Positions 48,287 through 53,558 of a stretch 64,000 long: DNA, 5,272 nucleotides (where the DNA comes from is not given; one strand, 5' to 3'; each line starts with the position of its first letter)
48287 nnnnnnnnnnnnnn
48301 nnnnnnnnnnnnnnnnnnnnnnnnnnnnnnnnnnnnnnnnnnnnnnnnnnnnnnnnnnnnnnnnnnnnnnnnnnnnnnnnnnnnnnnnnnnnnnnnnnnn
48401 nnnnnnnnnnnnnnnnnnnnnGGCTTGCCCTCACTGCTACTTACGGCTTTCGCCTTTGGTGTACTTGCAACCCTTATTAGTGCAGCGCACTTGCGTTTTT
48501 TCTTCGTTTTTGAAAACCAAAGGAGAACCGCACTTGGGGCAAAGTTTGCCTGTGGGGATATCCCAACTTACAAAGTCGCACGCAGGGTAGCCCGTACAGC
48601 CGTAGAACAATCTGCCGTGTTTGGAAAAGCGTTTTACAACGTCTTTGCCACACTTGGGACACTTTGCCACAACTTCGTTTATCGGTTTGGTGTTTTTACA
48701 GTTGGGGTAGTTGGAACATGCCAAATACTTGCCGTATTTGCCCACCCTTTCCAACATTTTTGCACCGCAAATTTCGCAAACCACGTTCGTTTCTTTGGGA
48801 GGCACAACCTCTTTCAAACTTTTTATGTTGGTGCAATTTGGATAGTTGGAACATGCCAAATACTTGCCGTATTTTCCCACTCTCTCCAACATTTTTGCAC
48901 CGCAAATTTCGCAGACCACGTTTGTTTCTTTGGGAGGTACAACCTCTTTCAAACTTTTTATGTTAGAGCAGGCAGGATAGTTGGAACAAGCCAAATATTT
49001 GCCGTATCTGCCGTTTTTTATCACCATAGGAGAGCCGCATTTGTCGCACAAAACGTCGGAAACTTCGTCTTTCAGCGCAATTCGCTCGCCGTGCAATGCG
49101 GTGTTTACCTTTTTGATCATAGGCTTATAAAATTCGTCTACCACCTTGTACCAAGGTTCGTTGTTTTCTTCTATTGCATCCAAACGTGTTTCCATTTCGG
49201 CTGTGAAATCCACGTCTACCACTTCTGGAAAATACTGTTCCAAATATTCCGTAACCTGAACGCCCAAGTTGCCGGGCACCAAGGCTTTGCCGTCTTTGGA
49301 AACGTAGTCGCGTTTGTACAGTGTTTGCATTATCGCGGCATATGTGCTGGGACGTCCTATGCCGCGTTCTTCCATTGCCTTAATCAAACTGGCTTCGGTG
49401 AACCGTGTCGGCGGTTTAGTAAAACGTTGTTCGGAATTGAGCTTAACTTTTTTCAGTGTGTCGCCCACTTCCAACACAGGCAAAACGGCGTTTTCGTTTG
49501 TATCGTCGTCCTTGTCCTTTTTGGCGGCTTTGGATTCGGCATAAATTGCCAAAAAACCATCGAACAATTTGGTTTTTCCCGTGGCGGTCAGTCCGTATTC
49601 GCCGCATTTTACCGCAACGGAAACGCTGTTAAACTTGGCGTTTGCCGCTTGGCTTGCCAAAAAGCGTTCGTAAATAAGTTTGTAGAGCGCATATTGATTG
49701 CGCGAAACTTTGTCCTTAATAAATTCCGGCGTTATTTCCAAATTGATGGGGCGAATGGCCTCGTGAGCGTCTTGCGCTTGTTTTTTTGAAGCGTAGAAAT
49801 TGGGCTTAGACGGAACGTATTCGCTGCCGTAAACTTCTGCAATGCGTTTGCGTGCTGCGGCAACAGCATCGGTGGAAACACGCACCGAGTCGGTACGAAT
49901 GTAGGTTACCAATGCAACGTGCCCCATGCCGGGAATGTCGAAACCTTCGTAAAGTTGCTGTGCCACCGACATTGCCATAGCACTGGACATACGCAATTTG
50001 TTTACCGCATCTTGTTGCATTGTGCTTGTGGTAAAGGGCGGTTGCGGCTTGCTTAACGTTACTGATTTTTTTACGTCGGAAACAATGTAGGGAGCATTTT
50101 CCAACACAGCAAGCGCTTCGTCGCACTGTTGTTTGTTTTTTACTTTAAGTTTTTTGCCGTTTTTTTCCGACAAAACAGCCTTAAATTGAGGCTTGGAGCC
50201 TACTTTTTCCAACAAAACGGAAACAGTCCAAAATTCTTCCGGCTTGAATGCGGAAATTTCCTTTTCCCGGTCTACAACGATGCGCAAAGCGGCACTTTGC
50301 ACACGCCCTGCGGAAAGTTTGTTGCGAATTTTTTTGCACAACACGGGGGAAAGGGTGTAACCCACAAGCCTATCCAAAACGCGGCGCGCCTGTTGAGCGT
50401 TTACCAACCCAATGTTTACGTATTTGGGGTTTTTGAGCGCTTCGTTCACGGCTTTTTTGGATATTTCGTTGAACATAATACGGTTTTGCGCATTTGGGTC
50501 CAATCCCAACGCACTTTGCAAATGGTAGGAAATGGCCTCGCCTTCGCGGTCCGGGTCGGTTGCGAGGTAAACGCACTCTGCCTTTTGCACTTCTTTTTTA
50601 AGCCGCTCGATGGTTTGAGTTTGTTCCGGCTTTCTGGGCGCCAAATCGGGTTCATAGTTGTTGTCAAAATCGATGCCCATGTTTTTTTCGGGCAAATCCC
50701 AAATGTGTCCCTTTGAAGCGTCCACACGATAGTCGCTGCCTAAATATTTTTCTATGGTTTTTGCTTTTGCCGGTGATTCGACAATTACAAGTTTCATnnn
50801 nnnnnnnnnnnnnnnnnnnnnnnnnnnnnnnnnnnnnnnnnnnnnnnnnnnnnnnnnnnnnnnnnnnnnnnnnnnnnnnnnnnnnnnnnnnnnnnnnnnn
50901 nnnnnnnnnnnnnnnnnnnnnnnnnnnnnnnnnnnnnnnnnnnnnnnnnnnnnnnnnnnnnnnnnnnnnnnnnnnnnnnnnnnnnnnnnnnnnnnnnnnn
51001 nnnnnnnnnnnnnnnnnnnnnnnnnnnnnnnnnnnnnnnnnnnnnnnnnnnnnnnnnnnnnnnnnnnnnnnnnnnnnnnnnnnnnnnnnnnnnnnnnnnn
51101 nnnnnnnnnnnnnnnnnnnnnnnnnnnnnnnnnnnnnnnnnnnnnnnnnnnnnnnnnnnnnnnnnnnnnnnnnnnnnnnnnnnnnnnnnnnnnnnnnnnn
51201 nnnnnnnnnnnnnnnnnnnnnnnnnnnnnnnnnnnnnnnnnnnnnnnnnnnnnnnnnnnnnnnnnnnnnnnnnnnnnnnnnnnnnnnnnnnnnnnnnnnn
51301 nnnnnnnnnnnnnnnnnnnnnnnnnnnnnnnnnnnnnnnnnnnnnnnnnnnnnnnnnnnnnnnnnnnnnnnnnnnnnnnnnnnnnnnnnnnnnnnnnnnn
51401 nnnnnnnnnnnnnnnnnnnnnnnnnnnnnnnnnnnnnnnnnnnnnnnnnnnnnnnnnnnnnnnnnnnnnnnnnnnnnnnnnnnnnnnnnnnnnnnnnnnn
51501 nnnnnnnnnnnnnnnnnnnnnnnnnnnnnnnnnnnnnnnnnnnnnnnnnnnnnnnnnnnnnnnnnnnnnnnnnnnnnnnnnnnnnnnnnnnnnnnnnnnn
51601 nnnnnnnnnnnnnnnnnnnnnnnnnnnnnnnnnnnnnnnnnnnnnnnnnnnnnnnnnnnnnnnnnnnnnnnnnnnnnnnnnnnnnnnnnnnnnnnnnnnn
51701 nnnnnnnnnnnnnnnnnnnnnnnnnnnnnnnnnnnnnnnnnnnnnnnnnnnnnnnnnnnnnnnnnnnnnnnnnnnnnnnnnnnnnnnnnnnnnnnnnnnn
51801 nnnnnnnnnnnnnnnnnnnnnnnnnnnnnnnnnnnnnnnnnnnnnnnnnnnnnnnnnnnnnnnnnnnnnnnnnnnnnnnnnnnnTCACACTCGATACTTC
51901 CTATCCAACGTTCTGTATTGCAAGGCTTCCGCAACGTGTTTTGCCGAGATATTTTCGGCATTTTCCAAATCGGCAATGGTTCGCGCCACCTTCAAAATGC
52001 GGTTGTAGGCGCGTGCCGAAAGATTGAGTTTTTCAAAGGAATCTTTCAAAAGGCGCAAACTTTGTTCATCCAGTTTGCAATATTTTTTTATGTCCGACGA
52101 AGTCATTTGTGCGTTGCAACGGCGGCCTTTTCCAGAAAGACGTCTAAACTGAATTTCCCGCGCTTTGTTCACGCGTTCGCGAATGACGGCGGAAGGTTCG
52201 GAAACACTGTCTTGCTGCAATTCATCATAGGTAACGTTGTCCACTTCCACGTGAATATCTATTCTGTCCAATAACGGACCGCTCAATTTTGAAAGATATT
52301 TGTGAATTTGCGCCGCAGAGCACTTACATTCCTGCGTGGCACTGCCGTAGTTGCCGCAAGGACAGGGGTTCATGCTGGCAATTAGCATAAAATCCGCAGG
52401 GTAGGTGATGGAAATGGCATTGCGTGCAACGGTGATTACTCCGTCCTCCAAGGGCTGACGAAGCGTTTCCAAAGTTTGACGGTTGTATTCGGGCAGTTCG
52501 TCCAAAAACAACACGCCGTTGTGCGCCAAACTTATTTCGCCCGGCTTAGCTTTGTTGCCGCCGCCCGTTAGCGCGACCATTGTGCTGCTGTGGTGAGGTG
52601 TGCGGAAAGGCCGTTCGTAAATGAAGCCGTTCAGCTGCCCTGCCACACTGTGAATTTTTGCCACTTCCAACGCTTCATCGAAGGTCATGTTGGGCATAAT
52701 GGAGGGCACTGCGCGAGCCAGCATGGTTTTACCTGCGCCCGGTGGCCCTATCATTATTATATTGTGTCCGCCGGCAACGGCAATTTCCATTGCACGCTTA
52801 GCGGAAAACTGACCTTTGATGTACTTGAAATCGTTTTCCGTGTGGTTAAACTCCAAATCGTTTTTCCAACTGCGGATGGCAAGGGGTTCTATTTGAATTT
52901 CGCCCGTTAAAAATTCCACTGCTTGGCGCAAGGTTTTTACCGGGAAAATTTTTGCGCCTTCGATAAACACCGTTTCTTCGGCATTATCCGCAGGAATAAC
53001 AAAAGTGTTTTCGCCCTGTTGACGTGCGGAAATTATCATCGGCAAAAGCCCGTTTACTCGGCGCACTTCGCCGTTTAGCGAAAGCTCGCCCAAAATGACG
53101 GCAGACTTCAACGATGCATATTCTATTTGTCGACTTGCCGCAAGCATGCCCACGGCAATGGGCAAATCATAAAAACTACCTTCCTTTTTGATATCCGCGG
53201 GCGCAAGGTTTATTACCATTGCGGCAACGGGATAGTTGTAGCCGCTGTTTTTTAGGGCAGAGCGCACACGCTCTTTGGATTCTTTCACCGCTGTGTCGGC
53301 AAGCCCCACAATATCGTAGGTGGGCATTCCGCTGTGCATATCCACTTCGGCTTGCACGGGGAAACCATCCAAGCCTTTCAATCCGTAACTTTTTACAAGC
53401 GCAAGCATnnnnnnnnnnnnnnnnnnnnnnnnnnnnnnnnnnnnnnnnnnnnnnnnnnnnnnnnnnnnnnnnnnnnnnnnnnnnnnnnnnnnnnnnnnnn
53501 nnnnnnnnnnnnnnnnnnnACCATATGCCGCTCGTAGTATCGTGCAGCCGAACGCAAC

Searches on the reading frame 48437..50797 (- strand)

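Call 43: search_protein_families(library=pfam, proteins=[window:48437-50797:-], max_evalue=0.00001)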
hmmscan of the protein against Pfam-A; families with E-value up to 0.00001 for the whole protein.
window:48437-50797:- (786 aa): 5 families
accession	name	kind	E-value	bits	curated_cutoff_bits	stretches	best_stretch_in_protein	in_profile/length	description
PF01131.25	Topoisom_bac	-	1.9e-118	396.5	35.1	1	128-553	3-410/411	DNA topoisomerase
PF01396.24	Zn_ribbon_Top1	-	5.7e-57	189.7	32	4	582-618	2-38/39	Topoisomerase DNA binding C4 zinc finger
PF01751.28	Toprim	-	1.2e-19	70.7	23.1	1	2-112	1-96/96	Toprim domain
PF13408.12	Zn_ribbon_recom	-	1.7e-06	28.7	25.3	0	582-612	6-41/58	Recombinase zinc beta ribbon domain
PF03119.21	DNA_ligase_ZBD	-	2.1e-06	28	25.8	1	753-778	2-26/27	NAD-dependent DNA ligase C4 zinc finger domain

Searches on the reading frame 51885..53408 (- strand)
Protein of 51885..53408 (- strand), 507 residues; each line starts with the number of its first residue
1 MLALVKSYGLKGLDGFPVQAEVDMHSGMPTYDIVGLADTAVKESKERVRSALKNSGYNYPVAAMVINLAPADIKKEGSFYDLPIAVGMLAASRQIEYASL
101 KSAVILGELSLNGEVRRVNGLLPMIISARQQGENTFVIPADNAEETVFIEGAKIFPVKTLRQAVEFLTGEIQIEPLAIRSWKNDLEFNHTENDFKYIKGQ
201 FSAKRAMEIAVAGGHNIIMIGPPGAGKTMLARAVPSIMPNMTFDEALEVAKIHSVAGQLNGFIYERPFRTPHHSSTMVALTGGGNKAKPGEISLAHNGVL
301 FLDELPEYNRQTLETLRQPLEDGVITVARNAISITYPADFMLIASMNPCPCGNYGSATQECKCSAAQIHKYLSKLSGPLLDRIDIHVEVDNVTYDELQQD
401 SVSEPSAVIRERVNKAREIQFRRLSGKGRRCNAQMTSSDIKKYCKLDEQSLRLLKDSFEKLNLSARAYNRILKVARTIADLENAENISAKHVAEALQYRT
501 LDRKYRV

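Call 43: search_protein_families(library=pfam, proteins=[window:51885-53408:-], max_evalue=0.00001)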
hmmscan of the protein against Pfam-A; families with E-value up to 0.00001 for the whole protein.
window:51885-53408:- (507 aa): 6 families
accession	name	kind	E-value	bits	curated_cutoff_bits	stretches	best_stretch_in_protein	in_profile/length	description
PF01078.27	Mg_chelatase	-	1.4e-93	312.5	20.3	1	193-396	1-206/207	Magnesium chelatase, subunit ChlI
PF13541.12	ChlI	-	8.9e-46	155.2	27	1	21-142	2-121/121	Subunit ChlI of Mg-chelatase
PF13335.12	Mg_chelatase_C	-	5.7e-35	120.2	26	1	404-499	2-94/94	Magnesium chelatase, subunit ChlI C-terminal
PF07728.20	AAA_5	-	1.9e-10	41.3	22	1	216-350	1-125/139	AAA domain (dynein-related subfamily)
PF00493.29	MCM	-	1.9e-10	40.7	23.3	1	288-391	113-206/224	MCM P-loop domain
PF00158.32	Sigma54_activat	-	8.2e-06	26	20.2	0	208-326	16-123/168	Sigma-54 interaction domain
